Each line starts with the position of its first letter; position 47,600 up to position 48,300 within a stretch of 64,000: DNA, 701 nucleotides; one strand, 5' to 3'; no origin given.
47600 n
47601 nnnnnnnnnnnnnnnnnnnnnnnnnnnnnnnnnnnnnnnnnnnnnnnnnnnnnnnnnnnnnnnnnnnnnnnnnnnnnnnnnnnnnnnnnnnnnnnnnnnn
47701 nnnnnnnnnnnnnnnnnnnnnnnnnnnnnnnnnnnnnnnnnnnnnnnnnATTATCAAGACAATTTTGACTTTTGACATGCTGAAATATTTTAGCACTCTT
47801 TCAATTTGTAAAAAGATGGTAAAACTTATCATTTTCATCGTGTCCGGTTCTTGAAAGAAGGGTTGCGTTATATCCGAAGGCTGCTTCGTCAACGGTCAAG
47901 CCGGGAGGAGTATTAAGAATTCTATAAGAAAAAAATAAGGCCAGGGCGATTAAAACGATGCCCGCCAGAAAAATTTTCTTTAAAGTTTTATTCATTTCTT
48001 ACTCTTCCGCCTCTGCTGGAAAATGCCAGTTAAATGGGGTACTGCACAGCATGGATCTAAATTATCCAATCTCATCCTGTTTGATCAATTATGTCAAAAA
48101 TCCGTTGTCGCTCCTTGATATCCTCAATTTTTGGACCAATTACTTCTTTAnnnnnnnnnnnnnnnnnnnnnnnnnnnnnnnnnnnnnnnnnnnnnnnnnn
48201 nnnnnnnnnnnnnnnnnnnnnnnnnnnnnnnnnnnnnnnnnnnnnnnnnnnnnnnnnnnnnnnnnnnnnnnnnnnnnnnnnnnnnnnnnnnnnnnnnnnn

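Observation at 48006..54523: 6.5-kb cassette bounded by a 21-bp perfect direct repeat, carrying a toxin-antitoxin pair and an unfamiliar two-gene system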

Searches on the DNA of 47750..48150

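Call 115: search_rna_families(source=window, start=47750, end=48150, threshold=evalue, max_evalue=1)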
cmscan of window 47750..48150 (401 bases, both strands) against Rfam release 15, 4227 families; matches with E-value up to 1: 1.
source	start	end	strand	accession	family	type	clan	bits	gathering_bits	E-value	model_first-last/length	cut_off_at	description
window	48039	48102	-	RF02956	DUF2693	Gene; sRNA;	-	19.4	81.3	0.13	1-165/165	no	DUF2693 RNA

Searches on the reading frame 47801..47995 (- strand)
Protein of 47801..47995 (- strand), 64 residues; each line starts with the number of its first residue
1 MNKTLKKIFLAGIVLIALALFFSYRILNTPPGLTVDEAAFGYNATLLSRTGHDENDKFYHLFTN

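Call 13: search_protein_families(library=pfam, proteins=[window:47801-47995:-], max_evalue=0.01)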
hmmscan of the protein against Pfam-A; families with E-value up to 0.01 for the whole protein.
window:47801-47995:- (64 aa): 0 families

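Call 43: search_protein_families(library=ncbifam, proteins=[window:47801-47995:-], max_evalue=0.1)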
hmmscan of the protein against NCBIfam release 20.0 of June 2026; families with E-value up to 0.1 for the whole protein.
window:47801-47995:- (64 aa): 0 families

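Call 71: search_protein_families(library=pfam, proteins=[window:47801-47995:-], max_evalue=10)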
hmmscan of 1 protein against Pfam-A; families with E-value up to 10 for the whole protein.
window:47801-47995:- (64 aa): 0 families
